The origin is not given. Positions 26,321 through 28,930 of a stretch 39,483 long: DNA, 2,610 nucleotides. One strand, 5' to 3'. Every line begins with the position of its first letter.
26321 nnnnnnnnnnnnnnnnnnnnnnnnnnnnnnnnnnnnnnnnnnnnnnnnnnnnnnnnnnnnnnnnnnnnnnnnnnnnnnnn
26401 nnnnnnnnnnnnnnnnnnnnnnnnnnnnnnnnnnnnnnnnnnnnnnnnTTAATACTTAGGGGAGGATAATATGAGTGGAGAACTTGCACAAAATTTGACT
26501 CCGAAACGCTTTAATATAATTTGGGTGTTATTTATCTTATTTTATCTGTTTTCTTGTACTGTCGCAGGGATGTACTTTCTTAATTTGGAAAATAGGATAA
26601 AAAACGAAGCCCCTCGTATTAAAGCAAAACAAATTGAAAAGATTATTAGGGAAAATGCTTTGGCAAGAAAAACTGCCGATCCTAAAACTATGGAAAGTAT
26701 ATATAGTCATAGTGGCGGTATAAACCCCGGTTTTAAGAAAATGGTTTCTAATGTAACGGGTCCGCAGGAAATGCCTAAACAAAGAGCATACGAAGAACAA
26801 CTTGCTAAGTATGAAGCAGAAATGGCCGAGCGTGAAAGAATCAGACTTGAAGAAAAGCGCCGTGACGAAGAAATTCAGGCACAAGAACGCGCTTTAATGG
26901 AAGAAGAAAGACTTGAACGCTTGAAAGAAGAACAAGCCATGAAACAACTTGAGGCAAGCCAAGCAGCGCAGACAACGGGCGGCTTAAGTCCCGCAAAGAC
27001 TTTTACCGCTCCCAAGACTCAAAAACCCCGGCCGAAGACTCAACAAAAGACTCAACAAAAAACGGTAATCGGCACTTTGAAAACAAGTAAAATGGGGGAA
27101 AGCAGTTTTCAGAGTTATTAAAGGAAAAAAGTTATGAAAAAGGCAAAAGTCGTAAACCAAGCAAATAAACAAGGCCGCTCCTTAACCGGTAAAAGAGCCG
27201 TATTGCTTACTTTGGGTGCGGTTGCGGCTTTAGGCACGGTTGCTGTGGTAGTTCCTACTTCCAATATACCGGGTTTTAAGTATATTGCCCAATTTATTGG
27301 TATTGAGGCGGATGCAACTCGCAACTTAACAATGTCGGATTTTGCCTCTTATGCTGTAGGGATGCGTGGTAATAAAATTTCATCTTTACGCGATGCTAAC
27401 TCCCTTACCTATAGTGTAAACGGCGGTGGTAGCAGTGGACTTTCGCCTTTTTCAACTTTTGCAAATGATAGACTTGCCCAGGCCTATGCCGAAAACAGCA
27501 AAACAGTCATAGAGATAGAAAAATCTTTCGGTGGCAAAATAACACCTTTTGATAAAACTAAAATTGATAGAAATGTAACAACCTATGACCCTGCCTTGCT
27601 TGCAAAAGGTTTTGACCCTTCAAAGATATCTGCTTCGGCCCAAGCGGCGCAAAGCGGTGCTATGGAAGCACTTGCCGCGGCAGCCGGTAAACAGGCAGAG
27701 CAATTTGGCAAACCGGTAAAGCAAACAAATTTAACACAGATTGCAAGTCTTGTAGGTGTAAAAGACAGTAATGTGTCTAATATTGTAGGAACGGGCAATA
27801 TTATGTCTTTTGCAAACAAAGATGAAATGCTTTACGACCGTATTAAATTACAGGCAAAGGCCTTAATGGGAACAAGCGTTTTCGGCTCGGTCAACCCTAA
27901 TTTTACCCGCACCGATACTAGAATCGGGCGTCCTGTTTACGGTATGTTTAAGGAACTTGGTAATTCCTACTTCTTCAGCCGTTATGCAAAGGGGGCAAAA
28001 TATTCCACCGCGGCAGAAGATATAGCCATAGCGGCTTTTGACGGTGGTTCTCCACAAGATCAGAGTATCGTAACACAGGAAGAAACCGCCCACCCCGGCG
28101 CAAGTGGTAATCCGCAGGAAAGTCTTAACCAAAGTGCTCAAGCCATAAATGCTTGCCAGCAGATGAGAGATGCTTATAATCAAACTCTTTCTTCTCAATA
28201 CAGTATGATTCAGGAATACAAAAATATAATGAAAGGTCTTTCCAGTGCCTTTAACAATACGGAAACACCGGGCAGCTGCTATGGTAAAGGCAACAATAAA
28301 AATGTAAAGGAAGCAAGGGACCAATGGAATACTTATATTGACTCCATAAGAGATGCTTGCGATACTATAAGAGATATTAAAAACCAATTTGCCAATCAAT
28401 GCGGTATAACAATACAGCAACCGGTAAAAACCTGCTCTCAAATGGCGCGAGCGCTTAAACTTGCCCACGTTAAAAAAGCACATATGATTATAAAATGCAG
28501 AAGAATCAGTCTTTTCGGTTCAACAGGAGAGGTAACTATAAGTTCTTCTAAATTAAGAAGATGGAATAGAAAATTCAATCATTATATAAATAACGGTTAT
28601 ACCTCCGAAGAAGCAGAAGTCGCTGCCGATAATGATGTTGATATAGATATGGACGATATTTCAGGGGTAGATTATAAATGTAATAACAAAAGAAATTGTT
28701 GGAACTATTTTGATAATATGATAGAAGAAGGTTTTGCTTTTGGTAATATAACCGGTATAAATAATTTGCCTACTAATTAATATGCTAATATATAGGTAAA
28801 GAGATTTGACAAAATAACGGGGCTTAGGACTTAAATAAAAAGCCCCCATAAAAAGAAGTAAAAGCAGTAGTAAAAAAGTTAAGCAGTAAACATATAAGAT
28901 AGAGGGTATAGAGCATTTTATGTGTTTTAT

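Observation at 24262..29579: One short peptide motif recurs in all five proteins of the operon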

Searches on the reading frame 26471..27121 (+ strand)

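Call 3: search_protein_families(library=pfam, proteins=[window:26471-27121:+], max_evalue=0.1)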
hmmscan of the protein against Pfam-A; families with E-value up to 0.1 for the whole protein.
window:26471-27121:+ (216 aa): 2 families
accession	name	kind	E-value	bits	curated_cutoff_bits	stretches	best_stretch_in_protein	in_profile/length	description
PF09710.15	Trep_dent_lipo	-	0.019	14.3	25.3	1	15-136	4-104/397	Treponema clustered lipoprotein (Trep_dent_lipo)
PF04356.17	DUF489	-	0.077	13.5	26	0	69-140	40-113/192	Protein of unknown function (DUF489)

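Call 4: search_protein_families(library=ncbifam, proteins=[window:26471-27121:+], max_evalue=0.1)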
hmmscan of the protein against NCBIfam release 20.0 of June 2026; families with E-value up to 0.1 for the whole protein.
window:26471-27121:+ (216 aa): 1 family
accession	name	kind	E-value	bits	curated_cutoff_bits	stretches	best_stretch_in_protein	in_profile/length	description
NF043048.1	EnoyACPredFabV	equivalog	0.014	14.2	400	1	104-159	309-364/395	enoyl-ACP reductase FabV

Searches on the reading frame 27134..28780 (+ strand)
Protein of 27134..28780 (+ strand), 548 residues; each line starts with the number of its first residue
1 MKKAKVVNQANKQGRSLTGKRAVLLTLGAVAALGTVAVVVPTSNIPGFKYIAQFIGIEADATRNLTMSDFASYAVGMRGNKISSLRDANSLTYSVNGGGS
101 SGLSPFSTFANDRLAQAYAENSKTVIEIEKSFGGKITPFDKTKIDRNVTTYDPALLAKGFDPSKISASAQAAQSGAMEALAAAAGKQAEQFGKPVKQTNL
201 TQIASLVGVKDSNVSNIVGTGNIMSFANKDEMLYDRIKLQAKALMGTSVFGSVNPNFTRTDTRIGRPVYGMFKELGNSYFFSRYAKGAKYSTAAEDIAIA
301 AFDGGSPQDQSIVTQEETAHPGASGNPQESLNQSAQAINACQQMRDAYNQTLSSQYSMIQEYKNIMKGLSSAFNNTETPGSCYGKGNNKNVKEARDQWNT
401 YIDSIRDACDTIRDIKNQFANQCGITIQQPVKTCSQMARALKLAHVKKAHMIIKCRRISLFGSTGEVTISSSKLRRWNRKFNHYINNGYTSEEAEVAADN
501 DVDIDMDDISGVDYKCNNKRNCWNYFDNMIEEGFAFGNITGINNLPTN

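Call 3: search_protein_families(library=pfam, proteins=[window:27134-28780:+], max_evalue=0.1)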
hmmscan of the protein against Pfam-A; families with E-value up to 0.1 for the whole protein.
window:27134-28780:+ (548 aa): 2 families
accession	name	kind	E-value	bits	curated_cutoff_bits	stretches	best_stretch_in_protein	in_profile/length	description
PF17078.10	SHE3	-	0.0022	18.2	30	1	328-424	97-193/228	SWI5-dependent HO expression protein 3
PF22871.2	AimR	-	0.078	12.5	26.7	0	271-313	170-206/309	AimR transcriptional regulator-like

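Call 4: search_protein_families(library=ncbifam, proteins=[window:27134-28780:+], max_evalue=0.1)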
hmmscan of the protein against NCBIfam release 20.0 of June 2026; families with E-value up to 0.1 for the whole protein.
window:27134-28780:+ (548 aa): 1 family
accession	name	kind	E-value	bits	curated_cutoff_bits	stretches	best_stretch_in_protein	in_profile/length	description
TIGR04527.1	mycoplas_twoTM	subfamily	0.078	12.7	125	1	271-412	33-173/248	MG_279/MG_280 family protein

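Call 9: find_homologous_proteins(query=window:27134-28780:+, max_evalue=0.001)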
Query window:27134-28780:+ (548 aa): 31 proteins with E <= 0.001 among 8000 candidates.
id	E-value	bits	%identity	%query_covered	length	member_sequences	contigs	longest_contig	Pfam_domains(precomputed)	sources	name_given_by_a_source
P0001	0.0e+0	1221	100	100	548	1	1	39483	-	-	-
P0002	0.0e+0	1037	83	100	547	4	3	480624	-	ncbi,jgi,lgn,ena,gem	jgi:hypothetical protein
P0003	4.7e-243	826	67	100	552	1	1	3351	-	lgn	-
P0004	2.5e-220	751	64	100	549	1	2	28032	-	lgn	-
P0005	2.6e-220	751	64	100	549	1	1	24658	-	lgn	-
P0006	3.8e-220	750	64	100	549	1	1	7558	-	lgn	-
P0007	1.3e-219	749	63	100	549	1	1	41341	-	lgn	-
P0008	3.5e-219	747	63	100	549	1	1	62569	-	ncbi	-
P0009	4.2e-219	747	63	100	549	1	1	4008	-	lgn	-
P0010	4.5e-218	744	63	100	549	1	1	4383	-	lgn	-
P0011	6.0e-218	743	63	100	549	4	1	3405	-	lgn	-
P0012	1.1e-216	739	62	100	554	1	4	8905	-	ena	-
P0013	2.8e-214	731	63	100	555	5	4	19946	-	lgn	-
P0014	3.9e-201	688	56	100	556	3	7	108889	-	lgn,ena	-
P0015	3.1e-187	642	55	100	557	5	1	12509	-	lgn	-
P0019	1.0e-172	594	52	99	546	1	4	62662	-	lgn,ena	-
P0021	1.0e-169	584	52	100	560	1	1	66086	-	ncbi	-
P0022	2.1e-153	530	49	99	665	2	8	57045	-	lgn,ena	-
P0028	1.1e-131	459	45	99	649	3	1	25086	-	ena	-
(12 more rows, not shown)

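Call 10: find_encoding_contigs(protein=P0002, flank=10000, max_places=2)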
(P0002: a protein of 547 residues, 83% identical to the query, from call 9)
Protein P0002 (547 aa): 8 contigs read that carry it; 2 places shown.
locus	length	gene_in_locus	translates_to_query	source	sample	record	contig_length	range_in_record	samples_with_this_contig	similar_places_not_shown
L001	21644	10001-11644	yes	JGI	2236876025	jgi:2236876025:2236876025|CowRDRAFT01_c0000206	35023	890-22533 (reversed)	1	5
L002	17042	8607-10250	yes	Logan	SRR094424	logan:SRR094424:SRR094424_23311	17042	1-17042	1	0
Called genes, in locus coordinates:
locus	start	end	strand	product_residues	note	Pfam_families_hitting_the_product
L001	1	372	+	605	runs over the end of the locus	PF00682:HMGL-like, PF02436:PYC_OADA, PF00364:Biotin_lipoyl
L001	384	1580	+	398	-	PF03977:OAD_beta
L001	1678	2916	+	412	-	PF00291:PALP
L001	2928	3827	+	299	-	PF16258:DUF4912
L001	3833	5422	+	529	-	PF03065:Glyco_hydro_57, PF09210:BE_C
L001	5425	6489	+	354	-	PF07719:TPR_2 (faint), PF13176:TPR_7 (faint), PF13181:TPR_8 (faint), PF13428:TPR_14 (faint), PF24575:TPR_Slam (faint), PF13424:TPR_12 (faint), PF00515:TPR_1 (faint), PF17874:TPR_MalT (faint), +1 more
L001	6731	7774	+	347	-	-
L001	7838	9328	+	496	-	-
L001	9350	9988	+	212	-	-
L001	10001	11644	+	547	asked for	-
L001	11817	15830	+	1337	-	-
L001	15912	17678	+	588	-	PF24575:TPR_Slam (faint), PF14559:TPR_19 (weak), PF07719:TPR_2 (weak), PF13414:TPR_11, PF13432:TPR_16 (weak), PF14559:TPR_19 (weak), PF13424:TPR_12 (weak), PF13181:TPR_8 (weak), +10 more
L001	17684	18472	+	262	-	PF00398:RrnaAD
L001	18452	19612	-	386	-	PF00266:Aminotran_5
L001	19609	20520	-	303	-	PF07837:FTCD_N, PF02971:FTCD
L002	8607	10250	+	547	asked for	-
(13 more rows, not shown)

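Call 11: find_encoding_contigs(protein=P0008, flank=10000, max_places=1)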
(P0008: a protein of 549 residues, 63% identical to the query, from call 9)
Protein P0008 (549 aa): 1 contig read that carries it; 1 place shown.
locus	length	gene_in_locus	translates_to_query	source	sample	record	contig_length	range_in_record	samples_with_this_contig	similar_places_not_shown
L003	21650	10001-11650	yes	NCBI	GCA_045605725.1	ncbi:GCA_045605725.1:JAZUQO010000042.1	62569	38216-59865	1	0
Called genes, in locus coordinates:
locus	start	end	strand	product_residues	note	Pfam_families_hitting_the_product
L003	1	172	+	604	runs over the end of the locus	PF00682:HMGL-like, PF02436:PYC_OADA, PF00364:Biotin_lipoyl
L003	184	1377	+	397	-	PF03977:OAD_beta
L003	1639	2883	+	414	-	PF00291:PALP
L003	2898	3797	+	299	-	PF16258:DUF4912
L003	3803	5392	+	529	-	PF03065:Glyco_hydro_57, PF09210:BE_C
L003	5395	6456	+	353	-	PF13428:TPR_14 (faint), PF24575:TPR_Slam (faint), PF13424:TPR_12 (faint), PF00515:TPR_1 (faint), PF07719:TPR_2 (weak), PF13176:TPR_7 (faint), PF13181:TPR_8 (faint), PF17874:TPR_MalT (weak), +4 more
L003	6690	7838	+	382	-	-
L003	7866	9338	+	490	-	-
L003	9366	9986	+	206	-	-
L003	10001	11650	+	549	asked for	-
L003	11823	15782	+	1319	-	-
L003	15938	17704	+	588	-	PF00515:TPR_1 (faint), PF07719:TPR_2 (faint), PF12895:ANAPC3 (faint), PF13174:TPR_6 (faint), PF13176:TPR_7 (faint), PF13414:TPR_11, PF13181:TPR_8 (weak), PF14559:TPR_19 (weak), +9 more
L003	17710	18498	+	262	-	PF00398:RrnaAD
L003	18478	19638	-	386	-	PF00266:Aminotran_5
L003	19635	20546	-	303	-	PF07837:FTCD_N, PF02971:FTCD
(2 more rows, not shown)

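Call 12: find_encoding_contigs(protein=P0021, flank=10000, max_places=1)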
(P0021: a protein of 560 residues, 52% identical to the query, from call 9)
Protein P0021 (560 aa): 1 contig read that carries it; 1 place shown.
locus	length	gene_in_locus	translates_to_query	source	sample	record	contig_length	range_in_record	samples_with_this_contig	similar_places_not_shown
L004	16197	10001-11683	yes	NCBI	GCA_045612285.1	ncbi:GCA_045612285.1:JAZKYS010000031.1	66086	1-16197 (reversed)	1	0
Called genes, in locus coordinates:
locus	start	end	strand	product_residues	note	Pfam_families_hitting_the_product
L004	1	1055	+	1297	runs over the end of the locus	PF13414:TPR_11 (faint)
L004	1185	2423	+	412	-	PF00291:PALP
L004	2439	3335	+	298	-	PF16258:DUF4912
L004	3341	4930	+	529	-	PF03065:Glyco_hydro_57, PF09210:BE_C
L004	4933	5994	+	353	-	PF13428:TPR_14 (faint), PF24575:TPR_Slam (faint), PF13424:TPR_12 (faint), PF00515:TPR_1 (faint), PF07719:TPR_2 (faint), PF13181:TPR_8 (faint), PF17874:TPR_MalT (faint), PF13374:TPR_10 (faint)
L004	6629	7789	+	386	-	-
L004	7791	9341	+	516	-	-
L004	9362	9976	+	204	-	-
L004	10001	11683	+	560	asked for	-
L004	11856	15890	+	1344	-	-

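Call 13: find_encoding_contigs(protein=P0022, flank=10000, max_places=1)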
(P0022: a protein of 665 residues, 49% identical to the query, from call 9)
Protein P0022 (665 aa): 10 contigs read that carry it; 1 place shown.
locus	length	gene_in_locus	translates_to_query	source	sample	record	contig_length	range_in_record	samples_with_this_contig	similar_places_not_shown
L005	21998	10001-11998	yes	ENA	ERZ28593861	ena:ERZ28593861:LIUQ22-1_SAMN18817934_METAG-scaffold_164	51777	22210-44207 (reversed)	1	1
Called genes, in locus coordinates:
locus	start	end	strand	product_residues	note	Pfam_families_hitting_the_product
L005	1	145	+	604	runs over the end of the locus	PF00682:HMGL-like, PF02436:PYC_OADA, PF00364:Biotin_lipoyl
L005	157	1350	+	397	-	PF03977:OAD_beta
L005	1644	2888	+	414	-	PF00291:PALP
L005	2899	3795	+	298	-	PF16258:DUF4912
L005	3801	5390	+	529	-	PF03065:Glyco_hydro_57, PF09210:BE_C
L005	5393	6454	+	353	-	PF13428:TPR_14 (faint), PF24575:TPR_Slam (faint), PF00515:TPR_1 (faint), PF07719:TPR_2 (faint), PF13181:TPR_8 (faint), PF13374:TPR_10 (faint), PF13424:TPR_12 (faint), PF17874:TPR_MalT (weak)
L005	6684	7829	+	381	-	-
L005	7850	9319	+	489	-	-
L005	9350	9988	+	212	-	-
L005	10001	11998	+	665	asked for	-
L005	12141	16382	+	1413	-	-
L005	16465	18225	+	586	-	PF24575:TPR_Slam (faint), PF13424:TPR_12 (faint), PF13429:TPR_15 (faint), PF13432:TPR_16 (weak), PF14559:TPR_19, PF07719:TPR_2 (weak), PF13414:TPR_11, PF14559:TPR_19 (weak), +12 more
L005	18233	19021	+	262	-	PF00398:RrnaAD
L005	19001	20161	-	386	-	PF00266:Aminotran_5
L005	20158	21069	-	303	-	PF07837:FTCD_N, PF02971:FTCD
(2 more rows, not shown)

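Call 14: find_encoding_contigs(protein=P0028, flank=10000, max_places=1)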
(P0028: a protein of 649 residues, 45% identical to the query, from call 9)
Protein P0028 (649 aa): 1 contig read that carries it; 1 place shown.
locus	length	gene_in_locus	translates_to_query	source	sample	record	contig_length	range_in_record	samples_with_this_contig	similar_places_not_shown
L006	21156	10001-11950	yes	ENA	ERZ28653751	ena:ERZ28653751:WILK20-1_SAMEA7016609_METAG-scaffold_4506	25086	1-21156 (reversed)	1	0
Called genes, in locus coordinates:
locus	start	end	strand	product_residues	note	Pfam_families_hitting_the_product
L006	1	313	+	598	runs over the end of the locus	PF00682:HMGL-like, PF02436:PYC_OADA, PF00364:Biotin_lipoyl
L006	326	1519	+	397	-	PF03977:OAD_beta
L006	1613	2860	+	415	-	PF00291:PALP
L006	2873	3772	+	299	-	PF16258:DUF4912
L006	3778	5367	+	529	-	PF03065:Glyco_hydro_57, PF09210:BE_C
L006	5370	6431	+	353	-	PF13428:TPR_14 (faint), PF24575:TPR_Slam (faint), PF00515:TPR_1 (faint), PF07719:TPR_2 (faint), PF13176:TPR_7 (faint), PF13181:TPR_8 (faint), PF17874:TPR_MalT (weak), PF13424:TPR_12, +2 more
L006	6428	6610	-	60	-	-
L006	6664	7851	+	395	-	-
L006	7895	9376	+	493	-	-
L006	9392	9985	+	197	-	-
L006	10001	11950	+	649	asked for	-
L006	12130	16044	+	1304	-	-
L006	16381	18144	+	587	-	PF13429:TPR_15 (weak), PF14559:TPR_19 (weak), PF07719:TPR_2 (weak), PF13414:TPR_11, PF14559:TPR_19 (weak), PF00515:TPR_1 (weak), PF13181:TPR_8 (weak), PF14559:TPR_19, +14 more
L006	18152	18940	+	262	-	PF00398:RrnaAD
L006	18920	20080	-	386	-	PF00266:Aminotran_5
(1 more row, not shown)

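Call 15: find_encoding_contigs(protein=P0014, flank=10000, max_places=1)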
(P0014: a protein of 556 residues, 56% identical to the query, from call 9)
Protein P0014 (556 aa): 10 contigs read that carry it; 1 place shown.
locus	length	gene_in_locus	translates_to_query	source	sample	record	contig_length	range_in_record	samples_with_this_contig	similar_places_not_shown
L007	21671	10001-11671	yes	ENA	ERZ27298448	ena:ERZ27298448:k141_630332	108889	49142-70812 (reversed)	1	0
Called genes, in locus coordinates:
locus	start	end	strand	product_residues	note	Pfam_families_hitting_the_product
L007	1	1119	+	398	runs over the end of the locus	PF03977:OAD_beta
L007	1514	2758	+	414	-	PF00291:PALP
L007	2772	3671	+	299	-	PF16258:DUF4912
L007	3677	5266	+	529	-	PF03065:Glyco_hydro_57, PF09210:BE_C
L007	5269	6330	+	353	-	PF13428:TPR_14 (faint), PF24575:TPR_Slam (faint), PF00515:TPR_1 (faint), PF07719:TPR_2 (faint), PF13374:TPR_10 (faint), PF17874:TPR_MalT (weak), PF13424:TPR_12 (weak)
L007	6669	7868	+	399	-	-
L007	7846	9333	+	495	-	-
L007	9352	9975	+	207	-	-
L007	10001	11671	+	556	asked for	-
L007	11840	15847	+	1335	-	-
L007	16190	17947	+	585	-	PF24575:TPR_Slam (faint), PF13424:TPR_12 (faint), PF13432:TPR_16 (weak), PF14559:TPR_19 (weak), PF07719:TPR_2 (weak), PF13414:TPR_11, PF13181:TPR_8 (weak), PF14559:TPR_19 (weak), +14 more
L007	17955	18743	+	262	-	PF00398:RrnaAD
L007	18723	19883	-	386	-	PF00266:Aminotran_5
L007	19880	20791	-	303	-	PF07837:FTCD_N, PF02971:FTCD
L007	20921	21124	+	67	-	PF00313:CSD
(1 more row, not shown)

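Call 16: find_encoding_contigs(protein=P0019, flank=10000, max_places=1)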
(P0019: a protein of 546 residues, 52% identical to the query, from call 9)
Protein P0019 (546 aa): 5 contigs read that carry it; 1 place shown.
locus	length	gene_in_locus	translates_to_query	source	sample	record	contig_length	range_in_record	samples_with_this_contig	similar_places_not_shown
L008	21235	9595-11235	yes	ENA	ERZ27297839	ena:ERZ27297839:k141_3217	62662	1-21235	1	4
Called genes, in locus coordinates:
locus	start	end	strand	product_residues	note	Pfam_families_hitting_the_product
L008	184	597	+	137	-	-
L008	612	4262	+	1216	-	-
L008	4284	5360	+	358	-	PF01820:Dala_Dala_lig_N, PF02222:ATP-grasp, PF02786:CPSase_L_D2, PF07478:Dala_Dala_lig_C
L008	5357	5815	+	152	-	-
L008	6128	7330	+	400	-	-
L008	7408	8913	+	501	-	-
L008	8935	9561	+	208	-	-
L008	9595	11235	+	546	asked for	-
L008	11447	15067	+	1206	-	-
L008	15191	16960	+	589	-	PF14559:TPR_19, PF00515:TPR_1 (weak), PF07719:TPR_2 (weak), PF13424:TPR_12 (weak), PF13414:TPR_11, PF13432:TPR_16 (weak), PF14559:TPR_19 (weak), PF13424:TPR_12 (weak), +13 more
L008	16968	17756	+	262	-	PF00398:RrnaAD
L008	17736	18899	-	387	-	PF00266:Aminotran_5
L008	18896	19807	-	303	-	PF07837:FTCD_N, PF02971:FTCD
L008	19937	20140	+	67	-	PF00313:CSD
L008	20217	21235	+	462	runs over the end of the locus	PF01554:MatE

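Call 43: predict_structure(alignment_id=A2)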
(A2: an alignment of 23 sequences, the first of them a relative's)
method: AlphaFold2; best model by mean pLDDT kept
length: 548 residues; sequences in the alignment: 23
mean_pLDDT: 51.4   pTM: 0.40
mean pLDDT of the five models: 51.4, 50.6, 49.9, 47.5, 46.8
residues with pLDDT >= 90: 57; 70-90: 127; 50-70: 38; < 50: 326
segments of 3 or more residues with pLDDT < 50: 1-52, 54-57, 71-79, 89-332, 540-548
pLDDT, mean of each block of 10 residues (from residue 1): 30 30 28 30 42 46 49 44 53 25 25 30 34 30 31 32 31 28 28 33 36 30 27 34 26 24 23 26 27 26 26 24 36 57 75 83 87 75 82 91 92 82 70 91 85 84 83 90 93 86 86 89 91 69 34
secondary structure, 60 per line:
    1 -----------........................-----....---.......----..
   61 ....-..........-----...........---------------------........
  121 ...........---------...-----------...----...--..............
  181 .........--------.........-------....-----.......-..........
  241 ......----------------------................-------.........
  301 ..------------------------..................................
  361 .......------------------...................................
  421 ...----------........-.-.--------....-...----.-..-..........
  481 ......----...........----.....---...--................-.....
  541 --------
elements in order: H12-35 H48-54 H59-64 H67-75 H81-91 H113-131 H167-189 H198-206 H214-217 H223-229 H231-246 H269-284 H292-302 H327-367 H386-423 H434-441 H454-457 E459-461 H471-486 H491-501 E514-516 H519-534 H536-540

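Call 48: fold_search(model_id=the predicted structure, library=pdb)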
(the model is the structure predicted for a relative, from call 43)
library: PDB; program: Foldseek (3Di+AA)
matches with E <= 10: 35; with E <= 0.001: 0
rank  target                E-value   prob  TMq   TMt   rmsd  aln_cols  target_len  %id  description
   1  4uos                  1.2e+00  0.18  0.14  0.31  11.9       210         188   11  Thermodynamic hyperstability in parametrically designed helical bundles (released 2014-11-05)
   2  1few                  2.0e+00  0.18  0.12  0.28   9.5       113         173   18  CRYSTAL STRUCTURE OF SMAC/DIABLO (released 2000-09-13)
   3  6zvr_DB               2.2e+00  0.21  0.14  0.38  12.0       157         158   14  C11 symmetry: Bacterial Vipp1 and PspA are members of the ancient ESCRT-III membrane-remodeling superfamily. (released 2021-08-04)
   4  7jh6_A                2.3e+00  0.07  0.07  0.21  18.6       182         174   13  De novo designed two-domain di-Zn(II) and porphyrin-binding protein (released 2020-12-09)
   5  8gl3                  2.6e+00  0.47  0.13  0.35   3.9        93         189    9  De novo design of monomeric helical bundles for pH-controlled membrane lysis (released 2023-09-06)
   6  8i7o_D3               2.7e+00  0.06  0.12  0.17  55.0       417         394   12  In situ structure of axonemal doublet microtubules in mouse sperm with 16-nm repeat (released 2023-10-11)
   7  3iby_A                3.8e+00  0.41  0.06  0.13   7.3        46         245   17  Structure of cytosolic domain of L. pneumophila FeoB (released 2009-10-13)
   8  5zhf_A                4.2e+00  0.16  0.07  0.19   8.6        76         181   16  Structure of VanYB unbound (released 2018-09-05)
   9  9jsd                  4.5e+00  0.35  0.14  0.50   3.7        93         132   15  Cryo-EM structure of Snf7 linker extension (released 2025-10-08)
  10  6a6a_A                4.5e+00  0.14  0.06  0.17   9.2        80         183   16  VanYB in complex with D-Alanine (released 2018-09-05)
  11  1g73_A                4.5e+00  0.12  0.13  0.34  10.6       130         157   15  CRYSTAL STRUCTURE OF SMAC BOUND TO XIAP-BIR3 DOMAIN (released 2001-01-10)
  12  5hnm_B                5.2e+00  0.13  0.06  0.18   9.1        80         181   18  Crystal structure of vancomycin resistance D,D-pentapeptidase VanY E175A mutant from VanB-type resistance cassette in  (released 2016-02-10)
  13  7rro_D7               5.2e+00  0.03  0.10  0.12  58.6       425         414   12  Structure of the 48-nm repeat doublet microtubule from bovine tracheal cilia (released 2021-10-27)
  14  8qbs                  5.5e+00  0.10  0.12  0.26   6.8       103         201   16  Cryo-EM structure of Vipp1-F197K/L200K helical filament with lattice 1 (Vipp1-F197K/L200K_L1) (released 2024-09-11)
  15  3iby_C                5.8e+00  0.60  0.06  0.14   1.1        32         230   22  Structure of cytosolic domain of L. pneumophila FeoB (released 2009-10-13)
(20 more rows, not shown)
